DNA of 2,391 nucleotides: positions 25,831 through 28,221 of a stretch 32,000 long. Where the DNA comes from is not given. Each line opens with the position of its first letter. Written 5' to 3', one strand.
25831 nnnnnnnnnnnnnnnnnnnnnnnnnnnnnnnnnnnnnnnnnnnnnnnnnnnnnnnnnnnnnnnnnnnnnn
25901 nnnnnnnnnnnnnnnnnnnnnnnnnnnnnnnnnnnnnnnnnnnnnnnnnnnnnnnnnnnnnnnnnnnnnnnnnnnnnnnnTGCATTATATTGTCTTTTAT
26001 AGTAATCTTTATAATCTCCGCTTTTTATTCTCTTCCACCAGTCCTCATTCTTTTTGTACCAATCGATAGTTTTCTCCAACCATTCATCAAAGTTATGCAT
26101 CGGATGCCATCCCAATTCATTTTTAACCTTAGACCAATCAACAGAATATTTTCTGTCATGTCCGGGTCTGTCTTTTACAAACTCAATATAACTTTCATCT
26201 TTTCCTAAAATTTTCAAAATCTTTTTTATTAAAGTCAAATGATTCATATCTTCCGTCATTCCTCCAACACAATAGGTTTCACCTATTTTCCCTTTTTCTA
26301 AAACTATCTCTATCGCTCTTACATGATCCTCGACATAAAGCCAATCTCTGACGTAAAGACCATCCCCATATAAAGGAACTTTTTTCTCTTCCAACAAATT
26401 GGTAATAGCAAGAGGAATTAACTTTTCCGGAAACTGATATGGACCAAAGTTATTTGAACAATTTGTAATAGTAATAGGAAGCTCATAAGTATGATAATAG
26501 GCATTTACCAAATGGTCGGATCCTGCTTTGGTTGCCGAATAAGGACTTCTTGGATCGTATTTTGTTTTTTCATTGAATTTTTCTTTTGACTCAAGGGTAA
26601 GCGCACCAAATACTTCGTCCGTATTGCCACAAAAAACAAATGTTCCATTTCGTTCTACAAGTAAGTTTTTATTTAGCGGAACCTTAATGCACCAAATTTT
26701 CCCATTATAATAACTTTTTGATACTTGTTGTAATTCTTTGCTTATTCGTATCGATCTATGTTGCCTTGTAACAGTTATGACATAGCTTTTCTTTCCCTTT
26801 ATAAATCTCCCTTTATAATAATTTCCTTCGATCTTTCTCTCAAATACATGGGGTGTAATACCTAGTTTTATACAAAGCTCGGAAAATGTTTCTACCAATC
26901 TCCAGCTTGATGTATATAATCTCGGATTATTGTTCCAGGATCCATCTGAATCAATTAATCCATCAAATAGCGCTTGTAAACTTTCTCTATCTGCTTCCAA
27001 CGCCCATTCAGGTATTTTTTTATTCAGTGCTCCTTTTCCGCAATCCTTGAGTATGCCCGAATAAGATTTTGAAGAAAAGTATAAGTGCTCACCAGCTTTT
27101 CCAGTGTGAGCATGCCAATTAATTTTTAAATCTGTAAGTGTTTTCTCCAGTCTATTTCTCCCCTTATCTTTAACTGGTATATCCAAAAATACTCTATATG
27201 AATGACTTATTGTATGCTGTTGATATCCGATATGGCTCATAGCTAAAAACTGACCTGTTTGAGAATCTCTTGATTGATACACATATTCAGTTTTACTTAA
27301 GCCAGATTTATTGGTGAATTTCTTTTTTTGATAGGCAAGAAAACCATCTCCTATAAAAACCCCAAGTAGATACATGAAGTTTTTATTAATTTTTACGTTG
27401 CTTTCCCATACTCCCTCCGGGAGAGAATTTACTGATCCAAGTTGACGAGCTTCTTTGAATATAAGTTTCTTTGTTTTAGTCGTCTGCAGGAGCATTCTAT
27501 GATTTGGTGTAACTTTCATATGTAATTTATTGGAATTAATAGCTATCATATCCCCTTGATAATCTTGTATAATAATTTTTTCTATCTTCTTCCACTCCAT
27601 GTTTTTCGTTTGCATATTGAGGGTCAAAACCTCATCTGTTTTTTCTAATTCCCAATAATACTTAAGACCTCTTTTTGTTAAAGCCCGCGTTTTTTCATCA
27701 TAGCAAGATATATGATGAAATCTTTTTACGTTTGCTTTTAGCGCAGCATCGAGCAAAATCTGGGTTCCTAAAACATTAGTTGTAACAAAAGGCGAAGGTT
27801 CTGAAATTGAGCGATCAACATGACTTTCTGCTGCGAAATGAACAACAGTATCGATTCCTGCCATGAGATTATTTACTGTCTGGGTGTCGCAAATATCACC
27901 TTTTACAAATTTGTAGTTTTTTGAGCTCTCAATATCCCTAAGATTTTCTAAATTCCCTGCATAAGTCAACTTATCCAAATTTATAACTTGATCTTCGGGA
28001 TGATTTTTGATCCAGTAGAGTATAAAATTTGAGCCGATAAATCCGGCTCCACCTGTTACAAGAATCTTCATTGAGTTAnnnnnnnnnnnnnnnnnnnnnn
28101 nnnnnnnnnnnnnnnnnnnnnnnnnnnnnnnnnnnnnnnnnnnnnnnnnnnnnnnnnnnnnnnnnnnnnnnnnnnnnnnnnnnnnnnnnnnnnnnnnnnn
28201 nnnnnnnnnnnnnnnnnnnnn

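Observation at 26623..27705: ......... intein splitting dTDP-glucose 4,6-dehydratase at its catalytic Thr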

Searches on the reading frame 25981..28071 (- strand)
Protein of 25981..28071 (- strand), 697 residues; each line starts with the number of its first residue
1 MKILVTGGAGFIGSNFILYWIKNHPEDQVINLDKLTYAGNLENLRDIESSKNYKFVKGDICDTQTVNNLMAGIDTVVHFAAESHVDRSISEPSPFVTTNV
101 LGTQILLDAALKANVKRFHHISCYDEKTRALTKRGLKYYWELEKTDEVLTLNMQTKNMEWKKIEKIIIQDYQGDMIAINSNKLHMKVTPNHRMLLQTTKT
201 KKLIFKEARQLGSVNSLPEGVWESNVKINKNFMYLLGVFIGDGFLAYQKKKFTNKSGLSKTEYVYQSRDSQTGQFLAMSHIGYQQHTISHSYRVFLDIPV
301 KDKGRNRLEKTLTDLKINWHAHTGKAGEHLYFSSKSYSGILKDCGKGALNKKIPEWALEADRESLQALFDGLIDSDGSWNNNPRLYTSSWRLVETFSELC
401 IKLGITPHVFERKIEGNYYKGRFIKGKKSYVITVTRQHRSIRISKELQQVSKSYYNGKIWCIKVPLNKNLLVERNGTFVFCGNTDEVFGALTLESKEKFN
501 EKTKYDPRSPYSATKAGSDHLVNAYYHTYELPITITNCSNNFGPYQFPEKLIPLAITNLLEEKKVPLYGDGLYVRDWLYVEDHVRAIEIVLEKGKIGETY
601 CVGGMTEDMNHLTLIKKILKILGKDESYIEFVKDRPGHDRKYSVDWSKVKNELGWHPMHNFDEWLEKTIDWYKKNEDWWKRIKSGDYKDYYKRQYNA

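Call 4: search_protein_families(library=pfam, proteins=[window:25981-28071:-], max_evalue=1)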
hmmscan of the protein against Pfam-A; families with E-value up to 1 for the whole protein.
window:25981-28071:- (697 aa): 12 families
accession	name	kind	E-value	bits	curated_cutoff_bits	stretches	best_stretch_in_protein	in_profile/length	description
PF16363.11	GDP_Man_Dehyd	-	2.1e-76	257.9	27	2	483-668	128-332/332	GDP-mannose 4,6 dehydratase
PF01370.27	Epimerase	-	3.8e-60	203.7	20.9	2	477-603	109-240/240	NAD dependent epimerase/dehydratase family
PF01073.25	3Beta_HSD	-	2.2e-18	66.7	22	1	4-125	1-118/280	3-beta hydroxysteroid dehydrogenase/isomerase family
PF02719.21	Polysacc_synt_2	-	3.9e-16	59.5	20.2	1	3-123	1-128/293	Polysaccharide biosynthesis protein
PF07993.18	NAD_binding_4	-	1.8e-12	47.4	20.1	2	5-123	1-137/258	Male sterility protein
PF14890.11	Intein_splicing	-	1e-07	32.3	35.8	1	143-476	18-150/155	Intein splicing domain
PF13460.12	NAD_binding_10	-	2.3e-07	31.3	27.2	1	40-137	28-118/184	NAD(P)H-binding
PF04321.23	RmlD_sub_bind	-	2.5e-06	27.2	27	1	1-116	1-95/287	RmlD substrate binding domain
PF14528.11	LAGLIDADG_3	-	3.7e-05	24.3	22.5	1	367-417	5-62/82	LAGLIDADG-like domain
PF13403.11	Hint_2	-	0.0012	19.7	28.4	1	123-216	2-105/147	Hint domain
PF05368.20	NmrA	-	0.012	15.6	27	1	2-119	4-103/298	NmrA-like family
PF00106.31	adh_short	-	0.068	13.1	26.6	0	3-74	3-72/195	short chain dehydrogenase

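Call 5: search_protein_families(library=ncbifam, proteins=[window:25981-28071:-], max_evalue=1)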
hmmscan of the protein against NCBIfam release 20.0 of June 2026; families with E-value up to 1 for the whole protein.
window:25981-28071:- (697 aa): 35 families (the best 25 are shown)
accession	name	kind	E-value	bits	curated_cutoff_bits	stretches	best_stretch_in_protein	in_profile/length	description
TIGR01181.1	dTDP_gluc_dehyt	equivalog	9.3e-138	458.7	365.1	2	483-682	124-321/321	dTDP-glucose 4,6-dehydratase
NF007490.0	PRK10084.1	subfamily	1.1e-110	370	649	2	483-695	132-357/361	dTDP-glucose 4,6-dehydratase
NF007582.0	PRK10217.1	equivalog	6.8e-101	337.9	698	2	478-688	127-347/355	dTDP-glucose 4,6-dehydratase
TIGR04180.1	EDH_00030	hypoth_equivalog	4.4e-38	131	475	2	481-658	118-295/297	NAD-dependent 4,6-dehydratase LegB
TIGR01179.1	galE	equivalog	2.1e-32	112.3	262.3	2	2-119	1-117/332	UDP-glucose 4-epimerase GalE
TIGR02622.1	CDP_4_6_dhtase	equivalog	7.6e-21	74.6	278.45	2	2-116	6-121/352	CDP-glucose 4,6-dehydratase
NF007956.0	PRK10675.1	subfamily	1.7e-20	73.4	394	2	1-120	1-121/338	UDP-glucose 4-epimerase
TIGR03466.1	HpnA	hypoth_equivalog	4.7e-19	68.4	367.65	2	1-124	1-114/327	hopanoid-associated sugar epimerase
NF011728.1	PRK15181.1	equivalog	3.9e-18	65.6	760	2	505-674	159-339/348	Vi polysaccharide biosynthesis UDP-N-acetylglucosaminuronic acid C-4 epimerase TviC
TIGR02197.1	heptose_epim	equivalog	2.1e-17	63.3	274.6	2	3-117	1-109/316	ADP-glyceromanno-heptose 6-epimerase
NF052578.1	StrlDmthSdmBMthl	equivalog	3.6e-15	56.5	600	2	1-124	1-114/328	sterol demethylase protein SdmB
TIGR03589.1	PseB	equivalog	1.1e-14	54.2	407.75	1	2-122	6-124/324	UDP-N-acetylglucosamine 4,6-dehydratase (inverting)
TIGR01472.1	gmd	equivalog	4e-11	42.7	415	2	482-606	129-254/342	GDP-mannose 4,6-dehydratase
NF042422.1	oxyalk_red_OleD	equivalog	1.8e-10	40.7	580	1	1-123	1-110/329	2-alkyl-3-oxoalkanoate reductase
TIGR04130.1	FnlA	equivalog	6.7e-09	35.1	730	1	3-122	7-123/337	UDP-N-acetylglucosamine 4,6-dehydratase/5-epimerase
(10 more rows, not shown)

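Call 73: list_cluster_members(proteins=[window:25981-28071:-, window:25981-28152:-])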
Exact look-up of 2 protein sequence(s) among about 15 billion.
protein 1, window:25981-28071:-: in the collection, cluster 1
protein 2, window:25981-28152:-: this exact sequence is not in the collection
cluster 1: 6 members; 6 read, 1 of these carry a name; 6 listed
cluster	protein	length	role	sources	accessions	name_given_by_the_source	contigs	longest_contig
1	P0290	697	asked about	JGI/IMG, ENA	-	-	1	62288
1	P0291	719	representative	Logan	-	-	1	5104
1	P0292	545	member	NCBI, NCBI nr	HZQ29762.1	MAG TPA: GDP-mannose 4,6-dehydratase [Patescibacteria group bacterium] | GDP-mannose 4,6-dehydratase [Patescibacteria group bacterium]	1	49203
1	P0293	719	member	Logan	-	-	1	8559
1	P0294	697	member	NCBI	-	-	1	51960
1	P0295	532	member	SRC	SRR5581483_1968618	-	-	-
